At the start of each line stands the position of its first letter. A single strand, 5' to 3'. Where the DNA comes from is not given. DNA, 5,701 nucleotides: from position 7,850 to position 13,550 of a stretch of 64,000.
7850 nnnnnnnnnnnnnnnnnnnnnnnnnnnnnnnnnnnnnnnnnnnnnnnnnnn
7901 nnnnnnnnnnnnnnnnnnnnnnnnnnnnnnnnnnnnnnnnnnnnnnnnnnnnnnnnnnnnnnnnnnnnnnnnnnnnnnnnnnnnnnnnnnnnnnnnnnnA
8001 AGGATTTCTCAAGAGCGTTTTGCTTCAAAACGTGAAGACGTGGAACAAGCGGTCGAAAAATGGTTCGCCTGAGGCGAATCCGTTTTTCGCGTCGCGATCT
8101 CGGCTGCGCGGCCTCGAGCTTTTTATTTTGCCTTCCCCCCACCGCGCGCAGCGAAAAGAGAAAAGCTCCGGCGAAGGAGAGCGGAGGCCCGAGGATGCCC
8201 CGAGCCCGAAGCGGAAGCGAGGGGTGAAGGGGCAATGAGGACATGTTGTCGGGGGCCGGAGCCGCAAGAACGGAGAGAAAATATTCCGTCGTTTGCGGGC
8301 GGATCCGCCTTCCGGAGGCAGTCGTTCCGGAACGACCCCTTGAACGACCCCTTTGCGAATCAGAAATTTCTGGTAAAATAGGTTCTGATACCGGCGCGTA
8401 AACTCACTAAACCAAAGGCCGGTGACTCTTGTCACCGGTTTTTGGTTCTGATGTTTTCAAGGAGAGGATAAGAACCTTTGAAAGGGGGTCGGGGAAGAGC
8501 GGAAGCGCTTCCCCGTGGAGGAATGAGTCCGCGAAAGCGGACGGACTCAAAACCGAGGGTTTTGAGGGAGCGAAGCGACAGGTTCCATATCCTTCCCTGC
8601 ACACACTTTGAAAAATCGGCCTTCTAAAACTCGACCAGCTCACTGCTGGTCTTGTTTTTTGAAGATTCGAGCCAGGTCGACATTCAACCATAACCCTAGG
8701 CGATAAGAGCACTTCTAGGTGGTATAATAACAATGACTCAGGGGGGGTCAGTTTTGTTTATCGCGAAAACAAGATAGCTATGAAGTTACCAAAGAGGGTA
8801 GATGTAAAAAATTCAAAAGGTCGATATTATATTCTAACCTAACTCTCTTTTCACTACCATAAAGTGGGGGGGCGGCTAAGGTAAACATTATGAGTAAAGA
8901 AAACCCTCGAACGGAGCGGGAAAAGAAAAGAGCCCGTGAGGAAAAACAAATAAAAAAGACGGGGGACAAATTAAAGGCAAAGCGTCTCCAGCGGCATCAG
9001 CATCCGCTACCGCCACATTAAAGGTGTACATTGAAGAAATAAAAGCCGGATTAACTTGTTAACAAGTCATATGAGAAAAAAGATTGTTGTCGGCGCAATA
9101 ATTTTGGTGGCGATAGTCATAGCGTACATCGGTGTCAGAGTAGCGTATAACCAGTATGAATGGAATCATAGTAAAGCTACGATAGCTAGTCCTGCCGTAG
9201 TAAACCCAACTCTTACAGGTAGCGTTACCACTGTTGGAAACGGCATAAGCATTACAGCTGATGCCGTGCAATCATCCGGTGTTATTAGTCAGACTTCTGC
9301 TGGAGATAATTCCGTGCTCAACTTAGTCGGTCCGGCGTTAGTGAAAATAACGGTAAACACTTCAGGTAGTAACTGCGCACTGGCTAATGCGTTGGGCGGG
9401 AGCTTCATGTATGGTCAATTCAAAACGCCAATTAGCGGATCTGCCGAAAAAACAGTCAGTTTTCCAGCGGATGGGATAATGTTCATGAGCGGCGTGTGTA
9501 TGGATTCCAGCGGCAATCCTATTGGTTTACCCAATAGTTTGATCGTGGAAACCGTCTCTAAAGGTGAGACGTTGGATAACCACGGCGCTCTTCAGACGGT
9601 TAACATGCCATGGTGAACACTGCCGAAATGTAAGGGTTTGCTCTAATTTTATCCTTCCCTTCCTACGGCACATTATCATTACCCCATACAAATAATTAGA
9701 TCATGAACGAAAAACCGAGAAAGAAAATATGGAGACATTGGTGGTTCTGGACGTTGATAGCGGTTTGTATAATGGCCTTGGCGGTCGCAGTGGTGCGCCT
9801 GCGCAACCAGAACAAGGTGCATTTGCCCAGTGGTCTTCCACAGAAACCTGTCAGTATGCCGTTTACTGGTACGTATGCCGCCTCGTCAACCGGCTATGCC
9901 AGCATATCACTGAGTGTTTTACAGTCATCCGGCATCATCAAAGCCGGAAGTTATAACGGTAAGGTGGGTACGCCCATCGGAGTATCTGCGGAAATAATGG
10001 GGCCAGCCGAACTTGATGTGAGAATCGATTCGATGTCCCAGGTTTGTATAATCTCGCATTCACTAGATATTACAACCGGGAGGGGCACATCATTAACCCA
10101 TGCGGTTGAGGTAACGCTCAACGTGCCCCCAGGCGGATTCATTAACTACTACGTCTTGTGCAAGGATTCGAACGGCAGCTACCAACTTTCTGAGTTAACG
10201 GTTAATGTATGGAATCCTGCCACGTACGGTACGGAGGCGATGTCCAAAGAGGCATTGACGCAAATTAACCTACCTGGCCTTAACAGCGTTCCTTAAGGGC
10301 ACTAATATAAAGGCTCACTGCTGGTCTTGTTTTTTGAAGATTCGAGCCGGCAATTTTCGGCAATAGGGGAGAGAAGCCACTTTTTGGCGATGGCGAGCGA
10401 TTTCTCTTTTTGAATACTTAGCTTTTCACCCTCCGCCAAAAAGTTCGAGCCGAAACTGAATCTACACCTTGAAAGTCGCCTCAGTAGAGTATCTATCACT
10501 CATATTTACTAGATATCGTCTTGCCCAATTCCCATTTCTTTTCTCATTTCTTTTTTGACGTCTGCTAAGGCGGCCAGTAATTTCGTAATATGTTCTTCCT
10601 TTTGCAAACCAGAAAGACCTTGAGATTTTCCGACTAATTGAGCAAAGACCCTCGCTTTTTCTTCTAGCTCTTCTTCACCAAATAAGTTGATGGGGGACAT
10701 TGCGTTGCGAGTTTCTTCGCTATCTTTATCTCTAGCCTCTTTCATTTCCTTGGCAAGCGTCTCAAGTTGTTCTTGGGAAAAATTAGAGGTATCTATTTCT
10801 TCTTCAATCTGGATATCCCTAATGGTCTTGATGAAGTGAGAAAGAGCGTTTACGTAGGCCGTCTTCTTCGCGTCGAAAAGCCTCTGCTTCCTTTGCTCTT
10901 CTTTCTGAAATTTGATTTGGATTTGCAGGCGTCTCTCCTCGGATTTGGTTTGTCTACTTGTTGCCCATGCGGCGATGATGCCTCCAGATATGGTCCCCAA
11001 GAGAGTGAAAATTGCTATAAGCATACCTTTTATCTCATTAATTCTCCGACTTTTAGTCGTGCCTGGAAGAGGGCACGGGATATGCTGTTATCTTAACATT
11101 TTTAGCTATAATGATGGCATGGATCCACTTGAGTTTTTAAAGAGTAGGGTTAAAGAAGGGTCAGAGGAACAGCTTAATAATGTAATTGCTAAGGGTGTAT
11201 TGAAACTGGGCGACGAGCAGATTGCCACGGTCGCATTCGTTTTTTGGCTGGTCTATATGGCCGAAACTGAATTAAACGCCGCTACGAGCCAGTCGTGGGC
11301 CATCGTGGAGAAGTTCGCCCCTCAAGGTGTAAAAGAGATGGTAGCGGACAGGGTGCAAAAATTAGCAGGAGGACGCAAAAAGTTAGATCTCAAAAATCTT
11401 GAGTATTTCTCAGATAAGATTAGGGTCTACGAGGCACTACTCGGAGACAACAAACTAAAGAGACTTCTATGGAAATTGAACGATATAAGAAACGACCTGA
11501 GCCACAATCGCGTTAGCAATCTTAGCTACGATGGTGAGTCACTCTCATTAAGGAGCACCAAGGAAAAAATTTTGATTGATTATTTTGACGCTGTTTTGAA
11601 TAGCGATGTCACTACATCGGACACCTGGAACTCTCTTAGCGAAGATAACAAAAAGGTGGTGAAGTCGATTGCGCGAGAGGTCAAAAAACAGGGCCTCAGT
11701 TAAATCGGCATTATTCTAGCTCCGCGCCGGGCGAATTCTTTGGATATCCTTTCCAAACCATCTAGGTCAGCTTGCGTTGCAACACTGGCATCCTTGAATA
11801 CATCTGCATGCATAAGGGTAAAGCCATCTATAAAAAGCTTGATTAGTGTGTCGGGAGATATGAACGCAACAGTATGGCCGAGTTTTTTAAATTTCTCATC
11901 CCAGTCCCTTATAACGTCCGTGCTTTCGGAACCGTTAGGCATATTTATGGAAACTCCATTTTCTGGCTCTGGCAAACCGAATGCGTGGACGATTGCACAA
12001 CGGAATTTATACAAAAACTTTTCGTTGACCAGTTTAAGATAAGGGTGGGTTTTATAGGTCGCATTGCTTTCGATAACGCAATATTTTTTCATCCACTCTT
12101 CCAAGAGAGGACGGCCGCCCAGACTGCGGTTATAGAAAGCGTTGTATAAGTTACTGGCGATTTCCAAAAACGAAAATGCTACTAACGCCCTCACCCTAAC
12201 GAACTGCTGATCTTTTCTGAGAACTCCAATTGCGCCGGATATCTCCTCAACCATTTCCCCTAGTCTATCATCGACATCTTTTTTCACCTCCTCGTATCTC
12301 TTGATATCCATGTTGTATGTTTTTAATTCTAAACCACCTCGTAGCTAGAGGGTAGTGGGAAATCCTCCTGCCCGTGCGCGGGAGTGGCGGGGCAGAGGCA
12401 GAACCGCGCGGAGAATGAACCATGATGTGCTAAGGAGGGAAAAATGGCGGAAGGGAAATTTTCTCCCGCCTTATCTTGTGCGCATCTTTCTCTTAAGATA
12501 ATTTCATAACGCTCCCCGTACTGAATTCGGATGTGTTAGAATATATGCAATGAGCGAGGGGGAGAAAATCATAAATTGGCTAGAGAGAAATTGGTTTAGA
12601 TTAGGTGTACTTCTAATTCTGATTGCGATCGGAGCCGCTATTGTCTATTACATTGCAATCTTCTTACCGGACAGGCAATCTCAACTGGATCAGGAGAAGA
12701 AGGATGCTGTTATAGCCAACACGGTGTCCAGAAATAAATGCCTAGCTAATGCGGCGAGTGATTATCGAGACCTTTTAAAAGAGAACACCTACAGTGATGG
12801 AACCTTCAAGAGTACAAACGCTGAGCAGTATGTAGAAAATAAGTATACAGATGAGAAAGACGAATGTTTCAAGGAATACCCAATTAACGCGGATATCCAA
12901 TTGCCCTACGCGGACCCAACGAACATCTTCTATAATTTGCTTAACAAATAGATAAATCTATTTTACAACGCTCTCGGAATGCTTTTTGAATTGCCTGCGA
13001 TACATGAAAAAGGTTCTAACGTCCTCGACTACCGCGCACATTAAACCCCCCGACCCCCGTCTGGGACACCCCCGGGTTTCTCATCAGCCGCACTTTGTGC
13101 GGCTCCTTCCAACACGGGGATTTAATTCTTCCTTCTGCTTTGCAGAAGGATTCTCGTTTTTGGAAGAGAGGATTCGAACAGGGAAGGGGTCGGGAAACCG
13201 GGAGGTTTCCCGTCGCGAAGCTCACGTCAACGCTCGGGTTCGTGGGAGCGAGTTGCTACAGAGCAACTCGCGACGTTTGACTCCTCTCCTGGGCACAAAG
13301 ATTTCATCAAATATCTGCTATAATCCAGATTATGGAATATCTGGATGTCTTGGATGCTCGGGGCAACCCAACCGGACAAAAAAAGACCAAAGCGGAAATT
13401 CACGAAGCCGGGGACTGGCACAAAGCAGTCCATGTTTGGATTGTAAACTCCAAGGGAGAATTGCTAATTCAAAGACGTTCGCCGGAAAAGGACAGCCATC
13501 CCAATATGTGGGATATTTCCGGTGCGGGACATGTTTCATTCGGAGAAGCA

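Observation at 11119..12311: Convergent overlapping gene pair, one with a HEPN-like R-N-x3-H motif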

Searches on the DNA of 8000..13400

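Call 73: search_rna_families(source=window, start=8000, end=13400, threshold=evalue, max_evalue=1)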
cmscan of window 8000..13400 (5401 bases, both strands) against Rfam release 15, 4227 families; matches with E-value up to 1: 1.
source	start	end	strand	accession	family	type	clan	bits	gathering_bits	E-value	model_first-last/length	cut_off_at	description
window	8379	8441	+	RF00630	P26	Gene;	-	24.2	36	0.081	1-66/66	no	Pseudomonas sRNA P26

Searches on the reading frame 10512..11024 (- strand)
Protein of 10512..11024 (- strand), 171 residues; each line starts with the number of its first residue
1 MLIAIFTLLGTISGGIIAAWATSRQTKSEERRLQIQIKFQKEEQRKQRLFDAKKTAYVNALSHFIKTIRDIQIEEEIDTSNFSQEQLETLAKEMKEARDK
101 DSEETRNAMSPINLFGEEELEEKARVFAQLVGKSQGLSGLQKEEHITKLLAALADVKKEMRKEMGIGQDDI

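Call 41: search_protein_families(library=pfam, proteins=[window:10512-11024:-], max_evalue=0.01)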
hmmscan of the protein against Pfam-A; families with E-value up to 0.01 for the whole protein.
window:10512-11024:- (171 aa): 0 families
